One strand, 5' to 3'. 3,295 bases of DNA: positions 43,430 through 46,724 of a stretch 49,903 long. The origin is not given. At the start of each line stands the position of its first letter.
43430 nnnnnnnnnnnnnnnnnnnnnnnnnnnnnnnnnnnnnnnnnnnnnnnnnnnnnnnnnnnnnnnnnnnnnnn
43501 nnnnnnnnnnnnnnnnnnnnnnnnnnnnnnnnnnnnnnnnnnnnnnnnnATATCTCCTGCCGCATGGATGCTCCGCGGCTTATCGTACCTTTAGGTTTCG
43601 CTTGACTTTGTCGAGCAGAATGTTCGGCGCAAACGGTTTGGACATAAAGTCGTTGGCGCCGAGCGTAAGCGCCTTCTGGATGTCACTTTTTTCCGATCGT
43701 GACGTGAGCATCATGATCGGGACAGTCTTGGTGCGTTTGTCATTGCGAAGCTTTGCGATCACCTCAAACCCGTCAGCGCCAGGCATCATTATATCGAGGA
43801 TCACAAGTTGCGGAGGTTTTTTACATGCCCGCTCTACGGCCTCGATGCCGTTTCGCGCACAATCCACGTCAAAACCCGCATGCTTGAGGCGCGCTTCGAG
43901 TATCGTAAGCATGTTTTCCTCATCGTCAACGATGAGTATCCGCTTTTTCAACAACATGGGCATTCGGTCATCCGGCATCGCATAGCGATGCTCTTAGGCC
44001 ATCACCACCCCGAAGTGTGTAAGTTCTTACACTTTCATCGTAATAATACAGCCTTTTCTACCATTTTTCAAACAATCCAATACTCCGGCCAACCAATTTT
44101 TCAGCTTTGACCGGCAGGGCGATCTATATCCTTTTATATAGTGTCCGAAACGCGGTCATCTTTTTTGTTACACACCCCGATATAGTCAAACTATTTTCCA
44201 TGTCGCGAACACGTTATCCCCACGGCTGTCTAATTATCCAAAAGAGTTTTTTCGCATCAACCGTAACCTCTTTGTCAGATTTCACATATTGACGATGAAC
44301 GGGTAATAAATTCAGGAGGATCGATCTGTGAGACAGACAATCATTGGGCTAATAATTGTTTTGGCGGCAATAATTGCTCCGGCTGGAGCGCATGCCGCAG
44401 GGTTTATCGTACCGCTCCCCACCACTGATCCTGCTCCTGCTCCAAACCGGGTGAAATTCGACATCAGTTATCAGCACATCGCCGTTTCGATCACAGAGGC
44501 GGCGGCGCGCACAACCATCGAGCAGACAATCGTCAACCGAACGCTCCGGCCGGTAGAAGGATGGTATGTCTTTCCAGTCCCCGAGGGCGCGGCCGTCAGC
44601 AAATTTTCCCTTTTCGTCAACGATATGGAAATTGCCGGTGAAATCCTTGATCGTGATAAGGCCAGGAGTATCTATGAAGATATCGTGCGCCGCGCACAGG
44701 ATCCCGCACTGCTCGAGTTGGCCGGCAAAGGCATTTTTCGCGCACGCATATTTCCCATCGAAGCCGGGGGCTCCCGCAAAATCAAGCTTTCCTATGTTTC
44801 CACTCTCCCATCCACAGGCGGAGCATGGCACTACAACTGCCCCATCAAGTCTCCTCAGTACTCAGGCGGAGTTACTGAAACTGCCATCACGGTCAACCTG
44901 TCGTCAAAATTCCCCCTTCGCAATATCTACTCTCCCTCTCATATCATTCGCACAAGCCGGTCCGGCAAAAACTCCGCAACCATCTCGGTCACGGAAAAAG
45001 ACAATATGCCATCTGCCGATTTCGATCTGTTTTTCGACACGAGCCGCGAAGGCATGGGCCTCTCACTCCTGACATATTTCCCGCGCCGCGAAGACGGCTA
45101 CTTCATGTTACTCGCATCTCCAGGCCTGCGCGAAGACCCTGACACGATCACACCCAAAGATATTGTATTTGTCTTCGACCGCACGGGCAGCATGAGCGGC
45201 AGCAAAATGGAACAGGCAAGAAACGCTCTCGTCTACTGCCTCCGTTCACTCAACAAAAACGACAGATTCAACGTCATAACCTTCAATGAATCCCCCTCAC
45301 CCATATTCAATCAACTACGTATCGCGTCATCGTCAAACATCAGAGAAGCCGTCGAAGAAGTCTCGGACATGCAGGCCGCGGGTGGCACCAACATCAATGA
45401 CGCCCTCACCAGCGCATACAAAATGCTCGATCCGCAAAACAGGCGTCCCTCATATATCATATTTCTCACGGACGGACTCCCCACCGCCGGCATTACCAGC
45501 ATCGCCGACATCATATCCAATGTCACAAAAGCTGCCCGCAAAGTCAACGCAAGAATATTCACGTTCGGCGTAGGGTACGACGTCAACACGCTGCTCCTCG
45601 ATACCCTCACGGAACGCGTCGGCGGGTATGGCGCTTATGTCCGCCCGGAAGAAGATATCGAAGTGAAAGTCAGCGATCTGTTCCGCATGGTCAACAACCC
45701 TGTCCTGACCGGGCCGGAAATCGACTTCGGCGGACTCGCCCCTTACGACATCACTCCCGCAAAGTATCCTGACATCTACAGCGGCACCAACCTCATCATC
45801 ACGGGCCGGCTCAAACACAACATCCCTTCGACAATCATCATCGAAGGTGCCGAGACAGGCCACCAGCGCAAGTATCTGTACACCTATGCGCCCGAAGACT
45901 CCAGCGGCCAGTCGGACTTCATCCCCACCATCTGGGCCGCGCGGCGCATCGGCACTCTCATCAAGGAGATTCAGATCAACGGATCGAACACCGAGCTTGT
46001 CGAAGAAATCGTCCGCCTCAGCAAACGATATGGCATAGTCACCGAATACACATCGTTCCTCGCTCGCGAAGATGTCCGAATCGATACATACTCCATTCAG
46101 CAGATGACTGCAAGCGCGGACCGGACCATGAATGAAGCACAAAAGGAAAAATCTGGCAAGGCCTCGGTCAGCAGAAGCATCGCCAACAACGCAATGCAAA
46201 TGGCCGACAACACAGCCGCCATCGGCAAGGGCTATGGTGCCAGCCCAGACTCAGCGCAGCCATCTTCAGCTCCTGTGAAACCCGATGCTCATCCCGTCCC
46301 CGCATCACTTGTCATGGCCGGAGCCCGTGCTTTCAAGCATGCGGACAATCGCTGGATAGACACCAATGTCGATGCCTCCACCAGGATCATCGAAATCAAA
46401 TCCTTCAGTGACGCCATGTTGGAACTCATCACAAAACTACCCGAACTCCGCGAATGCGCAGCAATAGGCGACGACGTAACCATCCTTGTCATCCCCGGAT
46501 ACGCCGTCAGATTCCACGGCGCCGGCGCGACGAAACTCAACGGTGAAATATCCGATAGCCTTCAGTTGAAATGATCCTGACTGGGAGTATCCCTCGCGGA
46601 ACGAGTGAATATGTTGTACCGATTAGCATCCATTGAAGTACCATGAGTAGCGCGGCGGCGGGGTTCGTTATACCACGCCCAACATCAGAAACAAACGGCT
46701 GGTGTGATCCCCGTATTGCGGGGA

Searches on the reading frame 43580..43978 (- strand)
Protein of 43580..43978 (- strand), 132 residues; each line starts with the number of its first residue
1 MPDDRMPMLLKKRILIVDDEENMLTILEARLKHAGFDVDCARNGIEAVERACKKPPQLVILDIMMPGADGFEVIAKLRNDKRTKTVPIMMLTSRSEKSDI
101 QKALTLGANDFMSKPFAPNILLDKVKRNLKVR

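Call 47: search_protein_families(library=pfam, proteins=[window:43580-43978:-], max_evalue=0.0001)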
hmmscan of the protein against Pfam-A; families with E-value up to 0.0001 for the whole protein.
window:43580-43978:- (132 aa): 1 family
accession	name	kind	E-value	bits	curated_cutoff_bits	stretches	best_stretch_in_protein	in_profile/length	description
PF00072.30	Response_reg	-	4.9e-31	107.6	30.2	1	14-125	1-110/111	Response regulator receiver domain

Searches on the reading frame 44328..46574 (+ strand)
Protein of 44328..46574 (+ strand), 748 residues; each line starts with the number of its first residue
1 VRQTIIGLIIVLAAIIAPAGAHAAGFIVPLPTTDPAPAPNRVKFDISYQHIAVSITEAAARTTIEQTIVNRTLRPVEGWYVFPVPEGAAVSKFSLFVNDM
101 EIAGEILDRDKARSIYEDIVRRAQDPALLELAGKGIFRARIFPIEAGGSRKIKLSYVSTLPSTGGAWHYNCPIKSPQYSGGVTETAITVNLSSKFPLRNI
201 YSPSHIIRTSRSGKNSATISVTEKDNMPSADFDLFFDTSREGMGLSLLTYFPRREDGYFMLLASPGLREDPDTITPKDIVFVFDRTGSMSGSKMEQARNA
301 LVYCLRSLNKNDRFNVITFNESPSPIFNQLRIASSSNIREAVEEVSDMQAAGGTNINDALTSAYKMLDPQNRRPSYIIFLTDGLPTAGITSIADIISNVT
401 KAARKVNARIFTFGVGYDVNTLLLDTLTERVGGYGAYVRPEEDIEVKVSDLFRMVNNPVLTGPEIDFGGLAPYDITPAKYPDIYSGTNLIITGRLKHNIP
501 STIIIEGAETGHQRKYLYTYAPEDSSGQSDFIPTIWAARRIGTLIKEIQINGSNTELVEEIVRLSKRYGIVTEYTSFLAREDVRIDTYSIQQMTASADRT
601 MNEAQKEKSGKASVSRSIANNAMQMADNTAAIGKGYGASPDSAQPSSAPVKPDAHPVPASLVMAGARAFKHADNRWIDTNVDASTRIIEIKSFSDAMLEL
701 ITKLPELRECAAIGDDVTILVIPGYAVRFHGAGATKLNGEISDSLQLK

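Call 7: search_protein_families(library=ncbifam, proteins=[window:44328-46574:+], max_evalue=0.01)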
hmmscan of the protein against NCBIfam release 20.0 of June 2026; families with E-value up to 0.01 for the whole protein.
window:44328-46574:+ (748 aa): 9 families
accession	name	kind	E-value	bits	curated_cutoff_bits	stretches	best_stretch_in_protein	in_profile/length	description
TIGR03788.1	marine_srt_targ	equivalog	1.4e-82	278.1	551.65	2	182-594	177-581/629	marine proteobacterial sortase target protein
TIGR04477.1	sorted_by_XrtN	equivalog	2.5e-15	55.7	250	1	53-214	339-503/822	XrtN system VIT domain-containing protein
TIGR02921.1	PEP_integral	hypoth_equivalog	1.4e-09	36.7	200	1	46-146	406-511/922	TIGR02921 family PEP-CTERM protein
TIGR02442.1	Cob-chelat-sub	hypoth_equivalog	6e-09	34.9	779.45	1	279-427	475-616/641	putative cobaltochelatase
TIGR04286.1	MSEP-CTERM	equivalog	1.3e-08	33.3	150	1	59-151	480-573/920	MSEP-CTERM sorting domain-containing protein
TIGR00868.1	hCaCC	subfamily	2.1e-07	29.2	900.85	1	279-447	307-469/863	calcium-activated chloride channel protein 1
NF047508.1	VWA_BatA_Lepto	exception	9.5e-06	24.9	380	1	265-441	75-257/315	VWA domain-containing protein BatA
TIGR03436.1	acidobact_VWFA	subfamily_domain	2.1e-05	24.1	81.25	1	270-412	60-216/324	VWA domain-containing protein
TIGR02031.1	BchD-ChlD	equivalog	0.0077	15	499.55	0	279-391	426-538/608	magnesium chelatase ATPase subunit D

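Call 47: search_protein_families(library=pfam, proteins=[window:44328-46574:+], max_evalue=0.0001)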
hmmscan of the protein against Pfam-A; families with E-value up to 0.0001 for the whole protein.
window:44328-46574:+ (748 aa): 6 families
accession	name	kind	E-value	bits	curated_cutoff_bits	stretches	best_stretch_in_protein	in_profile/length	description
PF08487.16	VIT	-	4.2e-27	95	26.5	1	49-156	4-111/111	Vault protein inter-alpha-trypsin domain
PF13768.12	VWA_3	-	1.8e-22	80.5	27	1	278-434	2-152/155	von Willebrand factor type A domain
PF00092.34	VWA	-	2.5e-21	77.1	23.8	1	278-428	1-151/174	von Willebrand factor type A domain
PF13519.12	VWA_2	-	2.9e-15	57.2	27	1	279-383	1-106/107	von Willebrand factor type A domain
PF13757.12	VIT_2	-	2.9e-07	30.7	23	1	51-109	19-77/78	Vault protein inter-alpha-trypsin domain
PF05762.20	VWA_CoxE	-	4.4e-07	30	26.4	1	274-406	54-182/222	VWA domain containing CoxE-like protein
